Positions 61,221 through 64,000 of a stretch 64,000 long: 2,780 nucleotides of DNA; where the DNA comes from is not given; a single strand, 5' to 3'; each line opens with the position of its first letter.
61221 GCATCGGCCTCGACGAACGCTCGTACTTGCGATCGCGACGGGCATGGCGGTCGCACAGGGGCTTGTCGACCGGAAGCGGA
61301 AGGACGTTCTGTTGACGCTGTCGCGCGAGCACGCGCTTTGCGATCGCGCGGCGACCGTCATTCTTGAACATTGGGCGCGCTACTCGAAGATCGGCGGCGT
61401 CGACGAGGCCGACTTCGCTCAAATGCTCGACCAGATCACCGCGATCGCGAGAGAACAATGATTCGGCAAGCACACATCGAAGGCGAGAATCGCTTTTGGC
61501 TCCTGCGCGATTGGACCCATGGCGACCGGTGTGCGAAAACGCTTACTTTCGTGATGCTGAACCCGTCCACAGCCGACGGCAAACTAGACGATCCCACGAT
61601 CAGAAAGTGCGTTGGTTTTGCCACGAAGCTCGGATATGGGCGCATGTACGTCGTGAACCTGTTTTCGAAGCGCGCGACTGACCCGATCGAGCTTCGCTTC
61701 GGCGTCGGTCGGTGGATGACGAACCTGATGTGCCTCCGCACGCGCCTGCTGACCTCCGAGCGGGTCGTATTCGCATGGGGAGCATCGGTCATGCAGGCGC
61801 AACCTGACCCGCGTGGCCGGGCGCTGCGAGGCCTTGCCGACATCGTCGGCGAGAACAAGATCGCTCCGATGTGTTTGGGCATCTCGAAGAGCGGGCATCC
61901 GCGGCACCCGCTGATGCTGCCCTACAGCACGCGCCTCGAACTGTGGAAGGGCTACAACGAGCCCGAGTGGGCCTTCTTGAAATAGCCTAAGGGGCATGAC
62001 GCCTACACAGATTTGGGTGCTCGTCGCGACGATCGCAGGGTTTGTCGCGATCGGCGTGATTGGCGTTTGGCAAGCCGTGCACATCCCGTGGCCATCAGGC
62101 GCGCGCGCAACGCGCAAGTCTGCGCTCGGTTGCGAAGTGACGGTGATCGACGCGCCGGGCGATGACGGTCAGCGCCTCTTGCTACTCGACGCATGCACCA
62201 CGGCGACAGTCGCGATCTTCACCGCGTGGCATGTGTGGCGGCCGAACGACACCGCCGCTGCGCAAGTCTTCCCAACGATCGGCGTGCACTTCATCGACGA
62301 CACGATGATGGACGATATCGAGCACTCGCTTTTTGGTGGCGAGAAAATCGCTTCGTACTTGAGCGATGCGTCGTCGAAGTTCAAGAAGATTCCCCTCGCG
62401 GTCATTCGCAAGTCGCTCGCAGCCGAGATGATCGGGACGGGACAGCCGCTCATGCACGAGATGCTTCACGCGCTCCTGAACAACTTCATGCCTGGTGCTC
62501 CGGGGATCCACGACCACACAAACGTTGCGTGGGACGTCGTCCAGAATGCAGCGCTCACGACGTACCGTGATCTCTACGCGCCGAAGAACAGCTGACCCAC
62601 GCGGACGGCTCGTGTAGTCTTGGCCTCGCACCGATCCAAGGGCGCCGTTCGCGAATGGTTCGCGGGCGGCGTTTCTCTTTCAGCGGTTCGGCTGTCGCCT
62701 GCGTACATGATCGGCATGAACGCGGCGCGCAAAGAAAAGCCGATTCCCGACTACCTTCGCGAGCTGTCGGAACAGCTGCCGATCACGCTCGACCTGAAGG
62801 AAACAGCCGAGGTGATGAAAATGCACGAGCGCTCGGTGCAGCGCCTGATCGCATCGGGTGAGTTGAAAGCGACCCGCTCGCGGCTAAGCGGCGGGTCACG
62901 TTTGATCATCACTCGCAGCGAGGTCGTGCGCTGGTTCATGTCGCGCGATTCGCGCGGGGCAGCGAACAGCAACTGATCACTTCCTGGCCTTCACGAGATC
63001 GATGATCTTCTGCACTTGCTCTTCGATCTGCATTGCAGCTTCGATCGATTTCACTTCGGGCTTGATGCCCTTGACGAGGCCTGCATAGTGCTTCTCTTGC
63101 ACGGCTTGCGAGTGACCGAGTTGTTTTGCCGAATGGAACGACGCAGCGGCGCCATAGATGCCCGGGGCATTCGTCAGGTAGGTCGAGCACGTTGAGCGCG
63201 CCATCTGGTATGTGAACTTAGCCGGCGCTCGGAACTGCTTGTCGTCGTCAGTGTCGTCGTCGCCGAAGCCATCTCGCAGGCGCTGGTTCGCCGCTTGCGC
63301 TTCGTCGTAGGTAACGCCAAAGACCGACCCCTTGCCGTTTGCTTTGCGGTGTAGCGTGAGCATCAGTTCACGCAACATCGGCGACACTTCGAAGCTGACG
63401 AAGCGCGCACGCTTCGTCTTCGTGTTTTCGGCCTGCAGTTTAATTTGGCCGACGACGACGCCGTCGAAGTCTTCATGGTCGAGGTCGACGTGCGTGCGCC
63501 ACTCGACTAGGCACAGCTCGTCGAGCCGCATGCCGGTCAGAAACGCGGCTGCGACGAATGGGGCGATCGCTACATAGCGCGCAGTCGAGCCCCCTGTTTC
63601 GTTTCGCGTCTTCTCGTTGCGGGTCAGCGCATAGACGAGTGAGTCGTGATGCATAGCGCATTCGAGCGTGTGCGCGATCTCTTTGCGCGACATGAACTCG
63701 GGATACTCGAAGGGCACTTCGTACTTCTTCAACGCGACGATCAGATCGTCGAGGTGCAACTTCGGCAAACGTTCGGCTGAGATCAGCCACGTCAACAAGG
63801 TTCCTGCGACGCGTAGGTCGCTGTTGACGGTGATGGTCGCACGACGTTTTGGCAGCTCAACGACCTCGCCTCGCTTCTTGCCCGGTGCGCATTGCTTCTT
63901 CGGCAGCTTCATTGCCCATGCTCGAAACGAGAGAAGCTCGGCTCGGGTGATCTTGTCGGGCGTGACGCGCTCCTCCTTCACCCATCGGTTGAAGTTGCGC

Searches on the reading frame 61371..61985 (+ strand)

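Call 70: search_protein_families(library=pfam, max_evalue=0.01, proteins=[window:61371-61985:+])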
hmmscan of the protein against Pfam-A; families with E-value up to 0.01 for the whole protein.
window:61371-61985:+ (204 aa): 1 family
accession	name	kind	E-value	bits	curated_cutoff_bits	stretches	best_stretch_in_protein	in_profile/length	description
PF07799.17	DUF1643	-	1.9e-30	106.1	22.5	1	41-181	1-134/134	Protein of unknown function (DUF1643)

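Call 73: search_protein_families(library=phrogs, max_evalue=0.01, proteins=[window:61371-61985:+])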
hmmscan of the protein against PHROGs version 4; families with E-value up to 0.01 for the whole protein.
window:61371-61985:+ (204 aa): 1 family
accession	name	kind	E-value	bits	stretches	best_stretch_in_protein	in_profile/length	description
phrog_3230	-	unknown function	1e-39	137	1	31-194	8-165/167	-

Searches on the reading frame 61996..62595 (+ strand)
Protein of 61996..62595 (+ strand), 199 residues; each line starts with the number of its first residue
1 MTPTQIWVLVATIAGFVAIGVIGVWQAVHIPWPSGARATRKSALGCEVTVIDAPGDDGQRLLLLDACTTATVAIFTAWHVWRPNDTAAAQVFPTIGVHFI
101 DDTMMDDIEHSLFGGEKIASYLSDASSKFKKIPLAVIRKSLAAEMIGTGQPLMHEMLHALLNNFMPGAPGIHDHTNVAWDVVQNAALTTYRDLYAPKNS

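Call 70: search_protein_families(library=pfam, max_evalue=0.01, proteins=[window:61996-62595:+])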
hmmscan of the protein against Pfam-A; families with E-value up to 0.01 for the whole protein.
window:61996-62595:+ (199 aa): 0 families

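Call 84: find_encoding_contigs(protein=window:61996-62595:+, flank=10000, max_places=4)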
Protein window:61996-62595:+ (199 aa): 1 contig read that carries it; 1 place shown.
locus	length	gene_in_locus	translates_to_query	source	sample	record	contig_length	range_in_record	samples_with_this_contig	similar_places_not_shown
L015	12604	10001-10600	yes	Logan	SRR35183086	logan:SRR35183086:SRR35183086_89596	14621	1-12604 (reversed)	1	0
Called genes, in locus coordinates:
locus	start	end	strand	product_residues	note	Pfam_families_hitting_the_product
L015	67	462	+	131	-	PF24729:Acb2_Tad1_hairpin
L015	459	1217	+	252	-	-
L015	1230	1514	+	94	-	-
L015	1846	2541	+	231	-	-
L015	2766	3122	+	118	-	-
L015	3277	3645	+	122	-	-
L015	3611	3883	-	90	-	-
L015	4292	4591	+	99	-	-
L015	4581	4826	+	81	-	-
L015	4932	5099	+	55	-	-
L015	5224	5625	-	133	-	PF19474:DUF6011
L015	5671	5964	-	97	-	-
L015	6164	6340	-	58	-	-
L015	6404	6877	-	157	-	-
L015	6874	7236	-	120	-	-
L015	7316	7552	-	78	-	-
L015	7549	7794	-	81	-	-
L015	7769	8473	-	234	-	-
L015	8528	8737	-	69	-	-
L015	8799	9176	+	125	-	-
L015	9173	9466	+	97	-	-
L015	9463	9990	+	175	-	PF07799:DUF1643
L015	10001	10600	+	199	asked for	-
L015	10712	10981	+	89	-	PF12728:HTH_17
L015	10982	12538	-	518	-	-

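Call 85: find_related_loci(query=L015:10982-12538:-, collection=viral_contigs, flank=10000)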
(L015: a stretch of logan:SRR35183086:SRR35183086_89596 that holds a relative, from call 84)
Query L015:10982-12538:- (518 aa) in viral_contigs; peptide patterns used: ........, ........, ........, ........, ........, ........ (x = any residue, [..] = any of these).
11 stretches matched a pattern, but none encodes a relative of the query by tblastn (E <= 1e-3).

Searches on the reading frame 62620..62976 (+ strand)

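Call 70: search_protein_families(library=pfam, max_evalue=0.01, proteins=[window:62620-62976:+])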
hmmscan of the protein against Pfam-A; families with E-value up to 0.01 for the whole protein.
window:62620-62976:+ (118 aa): 1 family
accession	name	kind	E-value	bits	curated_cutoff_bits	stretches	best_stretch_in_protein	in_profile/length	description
PF12728.13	HTH_17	-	6.1e-10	39.6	27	1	57-109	2-50/51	Helix-turn-helix domain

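Call 73: search_protein_families(library=phrogs, max_evalue=0.01, proteins=[window:62620-62976:+])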
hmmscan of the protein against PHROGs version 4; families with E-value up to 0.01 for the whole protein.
window:62620-62976:+ (118 aa): 3 families
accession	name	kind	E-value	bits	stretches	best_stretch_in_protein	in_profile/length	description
phrog_66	-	integration and excision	1.6e-08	35.6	1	50-115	87-149/412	excisionase and transcriptional regulator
phrog_2907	-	integration and excision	0.00084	20.7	1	56-87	6-37/117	excisionase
phrog_6401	-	DNA, RNA and nucleotide metabolism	0.0031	18.4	1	57-111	10-61/64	DNA binding protein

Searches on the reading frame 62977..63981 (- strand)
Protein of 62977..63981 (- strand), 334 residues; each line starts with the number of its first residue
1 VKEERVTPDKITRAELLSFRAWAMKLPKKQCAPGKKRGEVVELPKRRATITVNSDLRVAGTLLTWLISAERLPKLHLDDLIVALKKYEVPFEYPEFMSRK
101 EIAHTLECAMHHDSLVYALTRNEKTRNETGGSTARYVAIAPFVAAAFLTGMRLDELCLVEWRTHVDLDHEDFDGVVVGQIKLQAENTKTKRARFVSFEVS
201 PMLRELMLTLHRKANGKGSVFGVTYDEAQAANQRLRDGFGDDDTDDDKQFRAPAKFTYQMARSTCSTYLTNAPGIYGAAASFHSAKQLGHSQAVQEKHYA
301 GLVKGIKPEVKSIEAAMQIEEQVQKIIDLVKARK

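Call 21: search_protein_families(library=pfam, max_evalue=0.01, proteins=[window:62977-63981:-])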
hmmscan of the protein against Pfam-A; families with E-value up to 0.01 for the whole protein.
window:62977-63981:- (334 aa): 1 family
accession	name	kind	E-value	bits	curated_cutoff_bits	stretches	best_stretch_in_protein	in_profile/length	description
PF00589.27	Phage_integrase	-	0.0044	17.3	27.1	1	142-272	27-143/172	Phage integrase family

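Call 73: search_protein_families(library=phrogs, max_evalue=0.01, proteins=[window:62977-63981:-])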
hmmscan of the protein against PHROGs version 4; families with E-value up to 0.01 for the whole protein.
window:62977-63981:- (334 aa): 1 family
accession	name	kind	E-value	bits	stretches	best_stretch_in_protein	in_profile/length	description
phrog_1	-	integration and excision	7.6e-10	39.7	1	9-302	205-435/611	integrase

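Call 83: find_encoding_contigs(protein=window:62977-63981:-, flank=10000, max_places=4)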
Protein window:62977-63981:- (334 aa): no gene with exactly this product is on record in the collection.
